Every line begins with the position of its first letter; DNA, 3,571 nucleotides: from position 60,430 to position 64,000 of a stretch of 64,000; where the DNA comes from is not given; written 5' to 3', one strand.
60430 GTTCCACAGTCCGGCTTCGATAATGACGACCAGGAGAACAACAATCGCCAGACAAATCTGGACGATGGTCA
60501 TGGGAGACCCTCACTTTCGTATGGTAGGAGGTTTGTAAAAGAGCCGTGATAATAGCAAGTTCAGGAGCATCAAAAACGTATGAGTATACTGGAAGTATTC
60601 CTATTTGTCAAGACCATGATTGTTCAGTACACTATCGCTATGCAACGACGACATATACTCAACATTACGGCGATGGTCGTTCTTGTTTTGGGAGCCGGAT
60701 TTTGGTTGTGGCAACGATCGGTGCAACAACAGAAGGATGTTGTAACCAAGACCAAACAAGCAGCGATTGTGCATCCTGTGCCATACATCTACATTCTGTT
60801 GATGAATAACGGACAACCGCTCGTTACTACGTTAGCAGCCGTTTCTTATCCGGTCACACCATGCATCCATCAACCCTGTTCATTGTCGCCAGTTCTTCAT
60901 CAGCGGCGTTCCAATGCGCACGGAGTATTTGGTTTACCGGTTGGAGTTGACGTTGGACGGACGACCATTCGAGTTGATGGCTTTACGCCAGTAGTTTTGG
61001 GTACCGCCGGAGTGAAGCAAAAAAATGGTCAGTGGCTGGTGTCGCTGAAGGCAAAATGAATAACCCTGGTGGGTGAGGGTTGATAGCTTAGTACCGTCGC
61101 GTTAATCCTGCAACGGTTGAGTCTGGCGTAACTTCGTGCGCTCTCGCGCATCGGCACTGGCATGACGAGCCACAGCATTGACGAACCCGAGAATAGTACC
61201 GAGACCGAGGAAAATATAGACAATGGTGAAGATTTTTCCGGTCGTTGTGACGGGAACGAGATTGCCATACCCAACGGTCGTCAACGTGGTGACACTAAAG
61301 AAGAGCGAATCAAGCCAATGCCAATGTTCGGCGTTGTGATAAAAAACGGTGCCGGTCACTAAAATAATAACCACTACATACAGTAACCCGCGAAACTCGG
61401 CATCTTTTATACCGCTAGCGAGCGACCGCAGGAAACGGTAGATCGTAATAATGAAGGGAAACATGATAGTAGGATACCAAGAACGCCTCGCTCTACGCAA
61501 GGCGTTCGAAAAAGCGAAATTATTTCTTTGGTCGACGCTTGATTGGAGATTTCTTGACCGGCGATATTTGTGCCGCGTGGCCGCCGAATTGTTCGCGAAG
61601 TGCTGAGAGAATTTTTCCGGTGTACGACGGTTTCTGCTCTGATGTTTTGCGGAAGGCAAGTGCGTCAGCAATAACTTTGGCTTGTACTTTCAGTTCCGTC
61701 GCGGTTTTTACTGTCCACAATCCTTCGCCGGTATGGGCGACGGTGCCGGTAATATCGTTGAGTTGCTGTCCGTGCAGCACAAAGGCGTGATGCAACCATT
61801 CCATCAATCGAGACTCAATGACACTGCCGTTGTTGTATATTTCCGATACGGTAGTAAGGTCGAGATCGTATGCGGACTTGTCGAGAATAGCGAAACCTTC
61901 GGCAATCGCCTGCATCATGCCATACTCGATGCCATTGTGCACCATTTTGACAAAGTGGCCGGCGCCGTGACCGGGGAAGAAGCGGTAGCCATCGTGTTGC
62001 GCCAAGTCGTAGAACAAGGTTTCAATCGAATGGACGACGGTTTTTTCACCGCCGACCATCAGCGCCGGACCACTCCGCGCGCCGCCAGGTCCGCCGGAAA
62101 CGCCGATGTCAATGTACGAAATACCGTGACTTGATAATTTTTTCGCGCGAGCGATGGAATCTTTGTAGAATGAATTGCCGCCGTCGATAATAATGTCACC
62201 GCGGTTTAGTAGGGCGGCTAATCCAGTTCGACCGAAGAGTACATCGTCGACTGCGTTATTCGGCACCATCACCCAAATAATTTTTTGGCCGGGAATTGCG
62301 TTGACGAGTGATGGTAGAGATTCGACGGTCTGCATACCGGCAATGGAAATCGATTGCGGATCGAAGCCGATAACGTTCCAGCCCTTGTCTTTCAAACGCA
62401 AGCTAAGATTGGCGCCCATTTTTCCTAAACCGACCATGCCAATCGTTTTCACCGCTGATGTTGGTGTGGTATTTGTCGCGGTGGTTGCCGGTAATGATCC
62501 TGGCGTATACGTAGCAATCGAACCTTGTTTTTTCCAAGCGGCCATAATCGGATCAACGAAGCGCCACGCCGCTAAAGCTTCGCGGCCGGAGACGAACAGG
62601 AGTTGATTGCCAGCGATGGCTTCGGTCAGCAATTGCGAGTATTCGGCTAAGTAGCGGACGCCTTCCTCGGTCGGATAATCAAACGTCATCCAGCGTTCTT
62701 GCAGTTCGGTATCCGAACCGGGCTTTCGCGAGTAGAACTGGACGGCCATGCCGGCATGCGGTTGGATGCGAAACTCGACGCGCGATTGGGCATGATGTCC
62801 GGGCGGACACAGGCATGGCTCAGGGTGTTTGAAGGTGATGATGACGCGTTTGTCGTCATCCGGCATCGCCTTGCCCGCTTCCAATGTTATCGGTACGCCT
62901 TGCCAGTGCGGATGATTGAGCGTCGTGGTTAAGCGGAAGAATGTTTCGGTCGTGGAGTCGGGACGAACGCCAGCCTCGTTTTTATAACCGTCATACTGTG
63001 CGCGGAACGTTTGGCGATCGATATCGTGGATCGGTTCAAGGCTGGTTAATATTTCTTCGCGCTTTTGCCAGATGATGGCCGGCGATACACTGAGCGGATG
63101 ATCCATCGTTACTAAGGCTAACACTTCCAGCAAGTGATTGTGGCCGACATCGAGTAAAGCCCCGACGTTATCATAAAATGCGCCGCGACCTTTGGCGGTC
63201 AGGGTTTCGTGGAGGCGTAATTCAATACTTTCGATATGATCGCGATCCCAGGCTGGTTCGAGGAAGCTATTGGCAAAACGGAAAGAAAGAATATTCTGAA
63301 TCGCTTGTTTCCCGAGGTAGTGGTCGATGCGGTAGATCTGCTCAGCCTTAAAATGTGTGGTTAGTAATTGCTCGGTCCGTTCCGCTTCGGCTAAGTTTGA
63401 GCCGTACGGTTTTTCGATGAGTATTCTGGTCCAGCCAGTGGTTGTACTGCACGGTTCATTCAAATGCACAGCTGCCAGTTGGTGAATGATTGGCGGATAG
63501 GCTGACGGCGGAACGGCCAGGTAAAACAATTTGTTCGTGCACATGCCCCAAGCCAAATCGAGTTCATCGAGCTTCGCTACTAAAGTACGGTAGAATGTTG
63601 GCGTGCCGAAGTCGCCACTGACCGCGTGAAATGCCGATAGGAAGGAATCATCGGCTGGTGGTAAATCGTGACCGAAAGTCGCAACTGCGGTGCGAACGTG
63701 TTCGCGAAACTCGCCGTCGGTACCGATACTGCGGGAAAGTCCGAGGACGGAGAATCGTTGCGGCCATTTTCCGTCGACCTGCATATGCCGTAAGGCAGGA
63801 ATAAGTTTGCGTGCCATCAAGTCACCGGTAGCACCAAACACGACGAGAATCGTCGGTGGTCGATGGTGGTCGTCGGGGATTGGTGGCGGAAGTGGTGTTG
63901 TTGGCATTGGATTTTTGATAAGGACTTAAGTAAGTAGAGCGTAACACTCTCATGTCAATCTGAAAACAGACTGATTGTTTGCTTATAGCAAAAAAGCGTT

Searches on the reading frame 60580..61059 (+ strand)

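Call 56: search_protein_families(library=pfam, proteins=[window:60580-61059:+], max_evalue=0.001)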
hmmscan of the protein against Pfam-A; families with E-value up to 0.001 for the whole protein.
window:60580-61059:+ (159 aa): 1 family
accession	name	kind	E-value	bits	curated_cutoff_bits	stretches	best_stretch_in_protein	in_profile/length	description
PF19540.4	DUF6064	-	6.2e-05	23.5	27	1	3-102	47-143/210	Family of unknown function (DUF6064)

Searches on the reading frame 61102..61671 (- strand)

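Call 56: search_protein_families(library=pfam, proteins=[window:61102-61671:-], max_evalue=0.001)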
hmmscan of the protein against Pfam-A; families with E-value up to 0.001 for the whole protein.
window:61102-61671:- (189 aa): 1 family
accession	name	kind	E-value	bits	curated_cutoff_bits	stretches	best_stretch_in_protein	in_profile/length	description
PF07885.22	Ion_trans_2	-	4.2e-22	78.2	22.5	1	99-169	2-75/79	Ion channel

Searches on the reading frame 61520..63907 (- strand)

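Call 56: search_protein_families(library=pfam, proteins=[window:61520-63907:-], max_evalue=0.001)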
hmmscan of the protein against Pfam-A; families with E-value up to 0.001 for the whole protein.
window:61520-63907:- (795 aa): 6 families
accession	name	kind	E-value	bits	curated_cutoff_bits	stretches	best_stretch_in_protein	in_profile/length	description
PF02781.21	G6PD_C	-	2.3e-68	230.8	27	1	208-478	2-285/296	Glucose-6-phosphate dehydrogenase, C-terminal domain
PF00479.28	G6PD_N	-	3.2e-47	162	22.1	1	22-205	1-183/183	Glucose-6-phosphate dehydrogenase, NAD binding domain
PF03446.21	NAD_binding_2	-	2.2e-35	122.5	21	1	488-637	1-154/161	NAD binding domain of 6-phosphogluconate dehydrogenase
PF00393.24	6PGD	-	2.7e-20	73.4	27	1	650-760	1-117/290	6-phosphogluconate dehydrogenase, C-terminal domain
PF02826.25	2-Hacid_dh_C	-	6e-05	22.9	25.1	1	484-575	34-125/178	D-isomer specific 2-hydroxyacid dehydrogenase, NAD binding domain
PF14833.11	NAD_binding_11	-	0.00025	21.7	30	1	648-714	1-64/122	NAD-binding of NADP-dependent 3-hydroxyisobutyrate dehydrogenase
